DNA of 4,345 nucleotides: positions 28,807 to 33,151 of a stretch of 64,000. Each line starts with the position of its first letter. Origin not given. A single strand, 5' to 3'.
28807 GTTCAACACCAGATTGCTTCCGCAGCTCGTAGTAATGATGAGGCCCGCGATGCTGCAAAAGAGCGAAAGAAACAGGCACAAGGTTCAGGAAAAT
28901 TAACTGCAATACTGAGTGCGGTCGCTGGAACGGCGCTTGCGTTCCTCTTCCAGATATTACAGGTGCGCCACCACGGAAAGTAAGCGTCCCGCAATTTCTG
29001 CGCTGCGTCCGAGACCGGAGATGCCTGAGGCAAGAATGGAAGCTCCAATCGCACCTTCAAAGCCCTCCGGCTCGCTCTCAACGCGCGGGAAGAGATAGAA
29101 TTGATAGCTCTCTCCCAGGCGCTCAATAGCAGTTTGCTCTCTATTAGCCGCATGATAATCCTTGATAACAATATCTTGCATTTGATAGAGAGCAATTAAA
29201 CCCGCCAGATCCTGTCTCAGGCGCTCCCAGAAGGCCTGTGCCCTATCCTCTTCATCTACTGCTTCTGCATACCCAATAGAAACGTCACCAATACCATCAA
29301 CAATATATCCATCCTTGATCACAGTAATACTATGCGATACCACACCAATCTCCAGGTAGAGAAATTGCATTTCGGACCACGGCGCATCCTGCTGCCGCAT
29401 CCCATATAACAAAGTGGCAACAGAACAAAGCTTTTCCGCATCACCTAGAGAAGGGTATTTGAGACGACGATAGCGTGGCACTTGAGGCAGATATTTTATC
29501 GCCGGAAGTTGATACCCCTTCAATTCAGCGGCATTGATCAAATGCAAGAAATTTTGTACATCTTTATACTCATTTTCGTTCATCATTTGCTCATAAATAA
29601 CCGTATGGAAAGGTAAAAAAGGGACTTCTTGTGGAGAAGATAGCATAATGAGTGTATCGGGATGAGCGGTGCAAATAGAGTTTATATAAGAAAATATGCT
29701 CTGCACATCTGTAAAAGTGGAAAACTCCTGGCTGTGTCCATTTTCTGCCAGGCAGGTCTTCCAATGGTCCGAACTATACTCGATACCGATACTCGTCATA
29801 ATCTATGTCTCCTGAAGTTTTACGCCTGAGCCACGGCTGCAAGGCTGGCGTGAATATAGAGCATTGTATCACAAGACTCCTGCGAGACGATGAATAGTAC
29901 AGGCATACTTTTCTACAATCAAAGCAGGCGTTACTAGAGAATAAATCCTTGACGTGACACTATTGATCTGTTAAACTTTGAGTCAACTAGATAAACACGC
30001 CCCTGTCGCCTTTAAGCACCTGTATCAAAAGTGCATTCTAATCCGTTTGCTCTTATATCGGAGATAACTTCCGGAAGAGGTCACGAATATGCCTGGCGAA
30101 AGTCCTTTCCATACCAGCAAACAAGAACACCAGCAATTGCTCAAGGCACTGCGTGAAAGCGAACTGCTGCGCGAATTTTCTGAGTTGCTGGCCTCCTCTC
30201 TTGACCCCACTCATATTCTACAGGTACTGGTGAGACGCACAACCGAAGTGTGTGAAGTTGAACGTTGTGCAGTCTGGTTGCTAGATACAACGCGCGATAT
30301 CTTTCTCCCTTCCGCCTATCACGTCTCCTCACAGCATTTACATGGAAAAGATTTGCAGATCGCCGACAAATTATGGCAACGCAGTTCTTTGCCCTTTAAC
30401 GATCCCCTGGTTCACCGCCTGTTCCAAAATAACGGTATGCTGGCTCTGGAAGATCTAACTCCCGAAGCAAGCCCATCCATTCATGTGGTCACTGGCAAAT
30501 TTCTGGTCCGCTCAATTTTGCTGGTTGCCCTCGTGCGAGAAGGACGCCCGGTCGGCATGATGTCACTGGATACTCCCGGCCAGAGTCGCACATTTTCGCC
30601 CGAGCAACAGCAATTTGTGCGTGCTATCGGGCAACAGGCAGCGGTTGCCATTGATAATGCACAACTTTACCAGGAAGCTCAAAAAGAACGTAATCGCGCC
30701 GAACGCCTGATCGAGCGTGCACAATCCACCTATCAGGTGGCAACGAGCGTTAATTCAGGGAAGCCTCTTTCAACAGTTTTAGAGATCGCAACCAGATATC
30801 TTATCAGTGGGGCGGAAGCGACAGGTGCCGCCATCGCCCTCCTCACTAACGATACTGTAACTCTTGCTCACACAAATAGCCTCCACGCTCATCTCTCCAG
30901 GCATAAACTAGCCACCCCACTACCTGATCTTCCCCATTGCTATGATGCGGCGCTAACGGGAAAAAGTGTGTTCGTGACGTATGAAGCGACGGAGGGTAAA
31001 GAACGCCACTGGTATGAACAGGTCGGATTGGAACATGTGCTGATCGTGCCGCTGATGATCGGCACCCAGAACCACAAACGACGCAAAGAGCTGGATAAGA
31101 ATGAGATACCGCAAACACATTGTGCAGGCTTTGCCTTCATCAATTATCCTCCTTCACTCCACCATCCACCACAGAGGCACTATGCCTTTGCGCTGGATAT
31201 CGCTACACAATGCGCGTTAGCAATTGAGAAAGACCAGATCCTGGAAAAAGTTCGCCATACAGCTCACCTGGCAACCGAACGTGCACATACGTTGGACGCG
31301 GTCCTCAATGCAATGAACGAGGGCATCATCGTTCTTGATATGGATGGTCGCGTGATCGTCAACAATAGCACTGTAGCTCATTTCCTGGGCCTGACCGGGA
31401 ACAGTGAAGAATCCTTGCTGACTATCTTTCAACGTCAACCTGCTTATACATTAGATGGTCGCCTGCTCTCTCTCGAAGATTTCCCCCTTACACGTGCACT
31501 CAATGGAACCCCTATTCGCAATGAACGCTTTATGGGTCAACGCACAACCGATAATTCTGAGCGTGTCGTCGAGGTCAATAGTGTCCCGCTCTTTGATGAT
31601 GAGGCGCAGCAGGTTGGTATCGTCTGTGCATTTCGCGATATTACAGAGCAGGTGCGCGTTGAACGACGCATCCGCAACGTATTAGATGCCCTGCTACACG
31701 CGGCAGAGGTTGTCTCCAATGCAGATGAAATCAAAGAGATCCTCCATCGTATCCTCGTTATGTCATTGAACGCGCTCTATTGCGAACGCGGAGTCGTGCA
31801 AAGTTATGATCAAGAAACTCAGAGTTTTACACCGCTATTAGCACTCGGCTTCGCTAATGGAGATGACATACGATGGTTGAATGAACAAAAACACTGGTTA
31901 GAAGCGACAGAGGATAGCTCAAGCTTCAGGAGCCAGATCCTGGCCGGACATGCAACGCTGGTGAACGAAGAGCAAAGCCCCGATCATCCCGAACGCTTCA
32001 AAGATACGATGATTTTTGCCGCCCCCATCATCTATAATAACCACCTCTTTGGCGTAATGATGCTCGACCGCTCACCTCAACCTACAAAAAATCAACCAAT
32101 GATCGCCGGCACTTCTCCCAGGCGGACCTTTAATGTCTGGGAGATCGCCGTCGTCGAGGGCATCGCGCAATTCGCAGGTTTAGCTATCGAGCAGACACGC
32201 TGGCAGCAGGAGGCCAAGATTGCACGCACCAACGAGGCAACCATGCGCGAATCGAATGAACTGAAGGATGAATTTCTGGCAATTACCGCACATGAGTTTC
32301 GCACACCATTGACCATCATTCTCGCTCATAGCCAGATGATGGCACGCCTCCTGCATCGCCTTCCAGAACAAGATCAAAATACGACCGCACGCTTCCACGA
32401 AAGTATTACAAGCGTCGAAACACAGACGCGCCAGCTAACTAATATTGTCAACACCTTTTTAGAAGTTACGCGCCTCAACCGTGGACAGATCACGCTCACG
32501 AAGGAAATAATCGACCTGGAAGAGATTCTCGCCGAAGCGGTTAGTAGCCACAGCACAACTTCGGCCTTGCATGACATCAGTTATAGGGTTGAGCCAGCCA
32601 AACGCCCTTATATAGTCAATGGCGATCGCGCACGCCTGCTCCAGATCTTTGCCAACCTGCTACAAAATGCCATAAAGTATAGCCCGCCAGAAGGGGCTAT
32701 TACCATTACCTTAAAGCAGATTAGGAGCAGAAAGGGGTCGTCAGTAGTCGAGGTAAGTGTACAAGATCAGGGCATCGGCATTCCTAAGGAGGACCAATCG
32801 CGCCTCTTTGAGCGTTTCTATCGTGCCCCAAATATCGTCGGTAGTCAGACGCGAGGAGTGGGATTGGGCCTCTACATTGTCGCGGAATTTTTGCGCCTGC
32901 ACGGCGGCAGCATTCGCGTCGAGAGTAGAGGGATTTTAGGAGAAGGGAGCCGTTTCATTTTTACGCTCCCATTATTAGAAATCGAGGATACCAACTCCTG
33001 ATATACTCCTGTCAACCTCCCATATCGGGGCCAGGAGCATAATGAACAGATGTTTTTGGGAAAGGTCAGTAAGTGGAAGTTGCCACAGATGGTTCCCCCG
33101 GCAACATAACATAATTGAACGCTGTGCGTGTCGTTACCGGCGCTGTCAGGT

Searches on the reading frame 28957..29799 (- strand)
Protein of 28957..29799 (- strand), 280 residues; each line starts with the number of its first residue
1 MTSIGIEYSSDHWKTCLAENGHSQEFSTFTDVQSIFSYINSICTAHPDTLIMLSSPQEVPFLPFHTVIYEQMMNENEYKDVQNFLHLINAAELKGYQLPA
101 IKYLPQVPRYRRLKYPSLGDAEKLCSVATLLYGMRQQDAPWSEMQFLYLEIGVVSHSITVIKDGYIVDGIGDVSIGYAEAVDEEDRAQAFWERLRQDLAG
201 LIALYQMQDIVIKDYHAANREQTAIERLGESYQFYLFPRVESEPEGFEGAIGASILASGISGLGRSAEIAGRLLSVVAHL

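Call 9: search_protein_families(library=pfam, proteins=[window:28957-29799:-])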
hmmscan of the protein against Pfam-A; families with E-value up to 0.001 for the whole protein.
window:28957-29799:- (280 aa): 1 family
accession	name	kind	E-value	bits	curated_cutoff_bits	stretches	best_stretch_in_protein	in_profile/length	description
PF07318.18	DUF1464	-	3.5e-17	63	23.5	1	73-174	76-179/327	Protein of unknown function (DUF1464)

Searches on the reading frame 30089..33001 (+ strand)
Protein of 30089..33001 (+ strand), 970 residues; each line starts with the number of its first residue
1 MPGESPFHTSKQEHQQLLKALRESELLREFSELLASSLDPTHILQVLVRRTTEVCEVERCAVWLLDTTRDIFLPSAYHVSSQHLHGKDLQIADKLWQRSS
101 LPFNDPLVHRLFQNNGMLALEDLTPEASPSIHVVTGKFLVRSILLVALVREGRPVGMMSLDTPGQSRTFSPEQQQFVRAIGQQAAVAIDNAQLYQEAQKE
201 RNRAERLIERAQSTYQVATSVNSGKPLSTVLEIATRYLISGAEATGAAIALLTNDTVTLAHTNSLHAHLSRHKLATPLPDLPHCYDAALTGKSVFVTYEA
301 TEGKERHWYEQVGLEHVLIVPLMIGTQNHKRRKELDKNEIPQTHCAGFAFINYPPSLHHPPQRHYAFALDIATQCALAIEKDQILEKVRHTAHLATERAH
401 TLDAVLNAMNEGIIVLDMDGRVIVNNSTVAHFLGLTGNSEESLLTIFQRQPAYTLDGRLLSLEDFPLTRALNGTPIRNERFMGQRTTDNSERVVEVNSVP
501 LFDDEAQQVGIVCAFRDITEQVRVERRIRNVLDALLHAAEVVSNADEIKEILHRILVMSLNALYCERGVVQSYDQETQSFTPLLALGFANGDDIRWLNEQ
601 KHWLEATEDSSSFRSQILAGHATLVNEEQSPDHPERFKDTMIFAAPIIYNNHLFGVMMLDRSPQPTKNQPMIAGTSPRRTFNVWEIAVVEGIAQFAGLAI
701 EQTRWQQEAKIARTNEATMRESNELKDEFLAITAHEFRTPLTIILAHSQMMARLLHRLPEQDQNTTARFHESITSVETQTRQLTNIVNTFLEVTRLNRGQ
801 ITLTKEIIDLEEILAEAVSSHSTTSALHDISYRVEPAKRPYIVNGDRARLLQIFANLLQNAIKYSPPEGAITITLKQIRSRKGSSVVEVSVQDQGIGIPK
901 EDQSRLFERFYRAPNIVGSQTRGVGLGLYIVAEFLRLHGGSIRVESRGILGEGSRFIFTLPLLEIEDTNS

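Call 8: search_protein_families(library=pfam, proteins=[window:30089-33001:+])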
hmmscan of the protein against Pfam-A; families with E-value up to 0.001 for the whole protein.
window:30089-33001:+ (970 aa): 9 families
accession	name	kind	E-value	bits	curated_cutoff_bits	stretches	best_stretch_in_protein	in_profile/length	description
PF02518.31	HATPase_c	-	1e-29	103.6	26.4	1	845-962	1-109/111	Histidine kinase-, DNA gyrase B-, and HSP90-like ATPase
PF01590.32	GAF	-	9.5e-24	84.9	22.4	2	39-188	1-133/133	GAF domain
PF13185.12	GAF_2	-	3.9e-20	72.9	28.6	2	38-189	2-136/136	GAF domain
PF13492.12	GAF_3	-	2.6e-19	70.3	27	1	40-190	2-129/129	GAF domain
PF00512.31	HisKA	-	8.3e-11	42.2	26.9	1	726-798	2-65/66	His Kinase A (phospho-acceptor) domain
PF08448.16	PAS_4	-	3.2e-08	34.2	23.1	1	406-523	1-110/110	PAS fold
PF00989.32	PAS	-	1.4e-06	28.8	22.6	1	402-518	3-113/113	PAS fold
PF13426.13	PAS_9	-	1.7e-05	25.5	27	1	411-520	2-103/103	PAS domain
PF12860.13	PAS_7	-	0.00011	22.8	27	1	406-525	1-114/115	PAS fold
